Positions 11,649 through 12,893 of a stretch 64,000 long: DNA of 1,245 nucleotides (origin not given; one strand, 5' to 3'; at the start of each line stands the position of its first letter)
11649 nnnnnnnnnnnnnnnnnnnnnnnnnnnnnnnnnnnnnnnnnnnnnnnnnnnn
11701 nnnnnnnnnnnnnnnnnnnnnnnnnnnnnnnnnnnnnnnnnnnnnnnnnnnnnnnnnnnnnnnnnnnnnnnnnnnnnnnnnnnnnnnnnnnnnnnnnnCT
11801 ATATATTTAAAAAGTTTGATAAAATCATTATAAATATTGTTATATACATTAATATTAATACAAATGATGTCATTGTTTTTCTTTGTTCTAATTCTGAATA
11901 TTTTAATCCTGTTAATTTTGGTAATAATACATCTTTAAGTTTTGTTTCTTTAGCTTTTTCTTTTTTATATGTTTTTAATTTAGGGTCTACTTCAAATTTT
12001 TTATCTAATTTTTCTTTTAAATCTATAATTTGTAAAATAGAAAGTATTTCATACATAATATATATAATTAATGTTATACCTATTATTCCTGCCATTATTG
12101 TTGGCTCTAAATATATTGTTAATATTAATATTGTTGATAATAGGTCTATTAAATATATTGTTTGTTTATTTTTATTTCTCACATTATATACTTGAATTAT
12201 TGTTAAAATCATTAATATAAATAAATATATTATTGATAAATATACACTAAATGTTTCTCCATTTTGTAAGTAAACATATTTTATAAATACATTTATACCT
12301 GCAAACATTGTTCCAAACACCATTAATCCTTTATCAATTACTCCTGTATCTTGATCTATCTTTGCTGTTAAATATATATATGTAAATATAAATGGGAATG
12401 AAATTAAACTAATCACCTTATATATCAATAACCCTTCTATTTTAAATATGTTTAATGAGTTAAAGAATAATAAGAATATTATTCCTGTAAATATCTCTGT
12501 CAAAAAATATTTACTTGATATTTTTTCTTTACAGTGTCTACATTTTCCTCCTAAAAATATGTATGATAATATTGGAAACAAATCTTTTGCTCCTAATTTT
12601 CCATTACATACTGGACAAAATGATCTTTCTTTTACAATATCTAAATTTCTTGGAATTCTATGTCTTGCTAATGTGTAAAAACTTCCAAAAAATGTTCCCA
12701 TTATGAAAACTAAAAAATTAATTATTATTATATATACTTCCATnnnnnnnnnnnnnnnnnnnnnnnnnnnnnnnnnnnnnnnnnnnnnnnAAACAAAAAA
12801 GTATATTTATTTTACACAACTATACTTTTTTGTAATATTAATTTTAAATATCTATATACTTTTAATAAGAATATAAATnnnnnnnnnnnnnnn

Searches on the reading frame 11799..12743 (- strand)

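Call 45: search_protein_families(library=pfam, proteins=[window:11799-12743:-], max_evalue=0.0001)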
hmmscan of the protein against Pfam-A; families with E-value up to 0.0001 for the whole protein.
window:11799-12743:- (314 aa): 1 family
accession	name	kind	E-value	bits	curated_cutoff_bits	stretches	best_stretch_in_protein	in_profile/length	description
PF06750.18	A24_N_bact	-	3e-27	94.9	23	1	14-94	1-81/84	Bacterial Peptidase A24 N-terminal domain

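Call 74: search_protein_families(library=pfam, proteins=[window:11799-12743:-], max_evalue=1)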
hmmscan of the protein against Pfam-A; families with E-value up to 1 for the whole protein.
window:11799-12743:- (314 aa): 3 families
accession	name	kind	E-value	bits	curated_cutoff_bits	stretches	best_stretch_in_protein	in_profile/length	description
PF06750.18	A24_N_bact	-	3e-27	94.9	23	1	14-94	1-81/84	Bacterial Peptidase A24 N-terminal domain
PF23545.1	Zn_ribbon_HMPTM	-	0.17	11.9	27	0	40-53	6-19/45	HMPTM N-terminal zinc ribbon domain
PF10367.15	zf-Vps39_C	-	0.2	11.7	24.7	1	37-54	6-23/41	Vacuolar sorting protein 39 C-terminal zinc finger domain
